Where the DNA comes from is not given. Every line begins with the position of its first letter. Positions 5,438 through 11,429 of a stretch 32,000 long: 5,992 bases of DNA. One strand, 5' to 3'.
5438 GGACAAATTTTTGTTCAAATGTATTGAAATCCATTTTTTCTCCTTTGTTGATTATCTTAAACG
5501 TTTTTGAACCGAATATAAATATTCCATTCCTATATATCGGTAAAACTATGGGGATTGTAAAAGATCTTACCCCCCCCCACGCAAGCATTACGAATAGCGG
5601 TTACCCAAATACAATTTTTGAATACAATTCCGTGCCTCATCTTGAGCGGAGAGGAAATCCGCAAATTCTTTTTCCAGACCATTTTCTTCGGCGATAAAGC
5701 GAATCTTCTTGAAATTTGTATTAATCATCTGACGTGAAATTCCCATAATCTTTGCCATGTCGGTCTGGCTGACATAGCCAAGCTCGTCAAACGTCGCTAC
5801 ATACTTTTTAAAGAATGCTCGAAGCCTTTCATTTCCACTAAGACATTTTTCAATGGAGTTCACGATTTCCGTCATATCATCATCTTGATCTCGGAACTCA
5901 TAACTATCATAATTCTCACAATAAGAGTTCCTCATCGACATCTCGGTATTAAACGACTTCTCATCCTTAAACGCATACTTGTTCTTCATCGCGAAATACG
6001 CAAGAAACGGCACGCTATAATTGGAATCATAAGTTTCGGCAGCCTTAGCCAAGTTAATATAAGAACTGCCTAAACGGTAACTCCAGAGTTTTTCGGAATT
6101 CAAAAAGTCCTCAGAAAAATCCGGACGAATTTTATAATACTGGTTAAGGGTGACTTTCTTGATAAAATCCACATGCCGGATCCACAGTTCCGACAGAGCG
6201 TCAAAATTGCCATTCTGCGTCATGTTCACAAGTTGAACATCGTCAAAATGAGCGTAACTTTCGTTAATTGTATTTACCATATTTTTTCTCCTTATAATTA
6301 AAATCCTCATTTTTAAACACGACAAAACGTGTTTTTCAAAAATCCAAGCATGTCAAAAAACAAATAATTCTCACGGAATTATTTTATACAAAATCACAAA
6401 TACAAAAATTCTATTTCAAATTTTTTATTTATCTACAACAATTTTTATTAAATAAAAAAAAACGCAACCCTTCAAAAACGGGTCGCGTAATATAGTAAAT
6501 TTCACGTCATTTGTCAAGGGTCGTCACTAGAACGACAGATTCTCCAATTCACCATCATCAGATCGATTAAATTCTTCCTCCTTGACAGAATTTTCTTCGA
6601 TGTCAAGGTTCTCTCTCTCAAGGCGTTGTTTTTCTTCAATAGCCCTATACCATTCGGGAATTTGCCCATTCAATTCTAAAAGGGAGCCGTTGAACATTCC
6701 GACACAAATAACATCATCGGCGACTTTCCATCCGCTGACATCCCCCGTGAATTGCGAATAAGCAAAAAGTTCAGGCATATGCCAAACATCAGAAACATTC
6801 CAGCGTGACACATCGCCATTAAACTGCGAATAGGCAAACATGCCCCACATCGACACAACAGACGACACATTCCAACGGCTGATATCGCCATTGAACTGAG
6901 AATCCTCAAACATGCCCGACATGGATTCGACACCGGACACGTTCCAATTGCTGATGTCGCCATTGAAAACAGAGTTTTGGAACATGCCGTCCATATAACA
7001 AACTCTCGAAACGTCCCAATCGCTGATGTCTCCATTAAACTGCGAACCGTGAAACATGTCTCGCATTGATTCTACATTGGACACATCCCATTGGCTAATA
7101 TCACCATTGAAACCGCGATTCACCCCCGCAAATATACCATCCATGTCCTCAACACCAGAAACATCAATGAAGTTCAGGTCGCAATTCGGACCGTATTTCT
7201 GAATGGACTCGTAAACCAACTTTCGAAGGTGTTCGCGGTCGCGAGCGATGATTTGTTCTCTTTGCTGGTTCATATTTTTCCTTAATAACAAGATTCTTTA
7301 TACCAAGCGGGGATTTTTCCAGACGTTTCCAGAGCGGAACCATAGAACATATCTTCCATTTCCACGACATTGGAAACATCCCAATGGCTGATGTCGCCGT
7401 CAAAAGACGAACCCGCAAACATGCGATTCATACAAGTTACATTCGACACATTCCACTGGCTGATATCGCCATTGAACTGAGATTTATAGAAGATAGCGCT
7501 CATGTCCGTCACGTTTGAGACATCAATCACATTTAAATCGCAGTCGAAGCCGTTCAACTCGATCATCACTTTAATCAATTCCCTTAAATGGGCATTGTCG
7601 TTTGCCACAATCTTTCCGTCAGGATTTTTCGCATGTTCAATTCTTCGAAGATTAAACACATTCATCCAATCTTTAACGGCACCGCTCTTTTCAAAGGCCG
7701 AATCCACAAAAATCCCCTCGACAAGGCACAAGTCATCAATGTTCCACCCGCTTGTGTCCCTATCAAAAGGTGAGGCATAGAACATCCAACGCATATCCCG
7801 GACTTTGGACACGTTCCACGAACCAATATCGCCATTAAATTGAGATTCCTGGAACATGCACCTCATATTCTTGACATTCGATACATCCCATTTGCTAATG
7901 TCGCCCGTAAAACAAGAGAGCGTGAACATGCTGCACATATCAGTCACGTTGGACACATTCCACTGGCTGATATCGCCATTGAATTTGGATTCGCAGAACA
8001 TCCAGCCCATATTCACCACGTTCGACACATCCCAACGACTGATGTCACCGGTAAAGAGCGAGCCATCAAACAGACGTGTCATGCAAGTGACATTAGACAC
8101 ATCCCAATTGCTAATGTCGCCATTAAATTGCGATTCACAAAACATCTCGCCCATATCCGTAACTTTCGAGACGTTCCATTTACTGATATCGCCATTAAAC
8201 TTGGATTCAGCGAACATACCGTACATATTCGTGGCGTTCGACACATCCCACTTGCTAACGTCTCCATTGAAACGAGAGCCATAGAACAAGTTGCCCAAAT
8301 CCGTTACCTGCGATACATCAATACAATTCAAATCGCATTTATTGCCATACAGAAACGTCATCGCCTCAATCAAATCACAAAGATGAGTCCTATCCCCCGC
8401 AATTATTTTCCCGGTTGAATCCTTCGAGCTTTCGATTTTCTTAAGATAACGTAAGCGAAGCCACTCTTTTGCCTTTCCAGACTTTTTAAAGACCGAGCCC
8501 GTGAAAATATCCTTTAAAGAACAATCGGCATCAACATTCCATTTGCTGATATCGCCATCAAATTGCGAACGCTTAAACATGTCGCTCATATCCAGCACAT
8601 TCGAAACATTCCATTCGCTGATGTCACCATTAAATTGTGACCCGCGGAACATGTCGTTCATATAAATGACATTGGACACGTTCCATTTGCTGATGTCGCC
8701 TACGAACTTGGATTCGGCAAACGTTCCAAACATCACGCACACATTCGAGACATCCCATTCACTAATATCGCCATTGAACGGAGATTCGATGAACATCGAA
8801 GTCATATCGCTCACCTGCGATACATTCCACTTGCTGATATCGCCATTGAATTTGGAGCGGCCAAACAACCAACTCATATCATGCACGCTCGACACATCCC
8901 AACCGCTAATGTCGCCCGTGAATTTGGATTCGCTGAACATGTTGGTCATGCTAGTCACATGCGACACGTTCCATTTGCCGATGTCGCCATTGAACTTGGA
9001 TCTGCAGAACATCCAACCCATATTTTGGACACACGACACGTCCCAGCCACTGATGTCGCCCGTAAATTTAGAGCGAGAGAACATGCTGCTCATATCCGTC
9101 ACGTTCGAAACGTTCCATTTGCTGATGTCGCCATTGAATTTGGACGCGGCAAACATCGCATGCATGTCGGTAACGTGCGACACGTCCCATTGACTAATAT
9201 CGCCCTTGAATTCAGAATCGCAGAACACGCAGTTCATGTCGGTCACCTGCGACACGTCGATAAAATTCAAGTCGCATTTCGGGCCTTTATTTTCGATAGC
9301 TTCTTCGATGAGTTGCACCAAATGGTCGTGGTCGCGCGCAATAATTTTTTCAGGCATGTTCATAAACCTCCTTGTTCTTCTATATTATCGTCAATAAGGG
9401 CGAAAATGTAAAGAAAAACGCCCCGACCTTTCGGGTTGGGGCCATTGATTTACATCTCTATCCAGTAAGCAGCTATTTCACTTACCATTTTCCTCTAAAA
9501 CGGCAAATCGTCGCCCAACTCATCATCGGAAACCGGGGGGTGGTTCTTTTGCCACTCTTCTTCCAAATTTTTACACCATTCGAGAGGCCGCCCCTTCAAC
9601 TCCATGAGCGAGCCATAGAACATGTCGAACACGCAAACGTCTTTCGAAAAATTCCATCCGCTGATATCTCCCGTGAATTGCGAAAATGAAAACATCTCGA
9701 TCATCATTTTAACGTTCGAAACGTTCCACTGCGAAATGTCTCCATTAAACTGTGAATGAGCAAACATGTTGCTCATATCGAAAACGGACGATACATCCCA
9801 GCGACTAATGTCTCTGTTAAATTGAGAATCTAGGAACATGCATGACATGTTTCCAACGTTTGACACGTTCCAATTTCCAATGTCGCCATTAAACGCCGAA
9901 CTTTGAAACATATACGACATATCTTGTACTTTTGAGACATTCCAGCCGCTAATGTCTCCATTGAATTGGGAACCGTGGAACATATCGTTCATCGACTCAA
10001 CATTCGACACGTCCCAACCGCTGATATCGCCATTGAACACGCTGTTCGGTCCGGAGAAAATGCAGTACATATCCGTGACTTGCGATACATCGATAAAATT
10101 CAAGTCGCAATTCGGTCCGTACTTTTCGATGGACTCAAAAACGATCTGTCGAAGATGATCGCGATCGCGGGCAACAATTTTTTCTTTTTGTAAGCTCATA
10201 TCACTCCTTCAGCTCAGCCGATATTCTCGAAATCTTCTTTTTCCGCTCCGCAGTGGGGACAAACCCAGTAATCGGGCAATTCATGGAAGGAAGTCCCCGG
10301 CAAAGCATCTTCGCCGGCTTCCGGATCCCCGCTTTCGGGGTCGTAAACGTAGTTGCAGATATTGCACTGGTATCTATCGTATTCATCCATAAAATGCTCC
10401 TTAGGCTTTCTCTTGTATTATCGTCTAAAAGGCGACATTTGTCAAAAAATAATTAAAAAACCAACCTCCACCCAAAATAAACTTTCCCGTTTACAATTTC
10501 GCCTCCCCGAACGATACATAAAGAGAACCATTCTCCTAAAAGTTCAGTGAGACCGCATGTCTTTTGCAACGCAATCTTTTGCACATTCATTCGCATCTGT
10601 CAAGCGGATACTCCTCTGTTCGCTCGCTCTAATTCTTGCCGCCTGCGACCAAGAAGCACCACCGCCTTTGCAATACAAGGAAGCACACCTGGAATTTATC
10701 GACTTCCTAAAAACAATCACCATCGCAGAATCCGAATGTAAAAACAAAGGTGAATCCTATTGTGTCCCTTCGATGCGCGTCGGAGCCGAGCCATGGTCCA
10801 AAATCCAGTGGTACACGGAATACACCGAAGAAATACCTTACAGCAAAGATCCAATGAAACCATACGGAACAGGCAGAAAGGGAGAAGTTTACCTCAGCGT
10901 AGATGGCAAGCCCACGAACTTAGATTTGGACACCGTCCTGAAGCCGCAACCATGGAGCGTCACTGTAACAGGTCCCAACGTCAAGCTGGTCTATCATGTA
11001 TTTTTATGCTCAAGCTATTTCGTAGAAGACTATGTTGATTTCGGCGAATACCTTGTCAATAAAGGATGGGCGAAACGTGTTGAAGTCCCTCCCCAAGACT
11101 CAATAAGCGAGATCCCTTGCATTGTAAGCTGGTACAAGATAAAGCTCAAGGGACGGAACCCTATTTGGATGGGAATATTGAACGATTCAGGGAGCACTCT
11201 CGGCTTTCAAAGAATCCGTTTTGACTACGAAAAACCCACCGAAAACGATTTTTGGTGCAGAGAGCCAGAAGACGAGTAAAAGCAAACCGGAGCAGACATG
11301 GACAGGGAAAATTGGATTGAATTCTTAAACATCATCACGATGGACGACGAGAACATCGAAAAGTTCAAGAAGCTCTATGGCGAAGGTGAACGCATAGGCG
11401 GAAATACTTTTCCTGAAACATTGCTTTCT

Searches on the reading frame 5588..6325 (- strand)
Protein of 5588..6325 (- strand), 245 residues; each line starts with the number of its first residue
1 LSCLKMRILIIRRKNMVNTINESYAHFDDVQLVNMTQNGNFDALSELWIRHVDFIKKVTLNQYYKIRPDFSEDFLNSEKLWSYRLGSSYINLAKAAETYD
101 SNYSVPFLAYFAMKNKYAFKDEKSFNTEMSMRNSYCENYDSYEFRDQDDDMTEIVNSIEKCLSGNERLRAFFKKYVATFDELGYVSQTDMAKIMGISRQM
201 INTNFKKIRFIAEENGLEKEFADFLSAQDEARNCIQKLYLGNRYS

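Call 3: search_protein_families(library=pfam, proteins=[window:5588-6325:-], max_evalue=0.01)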
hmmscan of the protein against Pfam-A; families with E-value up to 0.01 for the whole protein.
window:5588-6325:- (245 aa): 1 family
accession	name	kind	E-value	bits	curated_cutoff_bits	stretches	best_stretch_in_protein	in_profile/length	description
PF10416.15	IBD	-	0.0071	16.8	25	0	185-225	66-108/128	Transcription-initiator DNA-binding domain IBD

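Call 4: search_protein_families(library=padloc, proteins=[window:5588-6325:-], max_evalue=0.01)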
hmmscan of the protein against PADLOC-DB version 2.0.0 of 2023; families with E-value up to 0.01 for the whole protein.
window:5588-6325:- (245 aa): 1 family
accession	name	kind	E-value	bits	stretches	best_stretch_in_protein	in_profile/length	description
PDLC03270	MTase_II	-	3.2e-05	21.1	1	83-242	22-190/309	Type II methyltransferase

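Call 5: search_protein_families(library=ncbifam, proteins=[window:5588-6325:-], max_evalue=0.01)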
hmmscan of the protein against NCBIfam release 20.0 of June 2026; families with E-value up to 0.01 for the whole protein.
window:5588-6325:- (245 aa): 0 families

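Call 87: search_protein_families(library=pfam, proteins=[window:5588-6280:-], max_evalue=0.1)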
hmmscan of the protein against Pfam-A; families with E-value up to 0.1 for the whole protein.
window:5588-6280:- (230 aa): 1 family
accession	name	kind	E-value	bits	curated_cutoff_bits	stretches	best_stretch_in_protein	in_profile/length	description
PF10416.15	IBD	-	0.031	14.7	25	0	170-210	66-108/128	Transcription-initiator DNA-binding domain IBD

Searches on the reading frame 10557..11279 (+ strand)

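Call 87: search_protein_families(library=pfam, proteins=[window:10557-11279:+], max_evalue=0.1)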
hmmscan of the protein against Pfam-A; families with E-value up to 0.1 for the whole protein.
window:10557-11279:+ (240 aa): 1 family
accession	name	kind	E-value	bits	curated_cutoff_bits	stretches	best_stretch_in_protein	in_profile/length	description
PF21051.3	ARMC9_LisH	-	0.0078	16.8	27.3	1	45-65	12-32/32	ARMC9, LIS1 homology motif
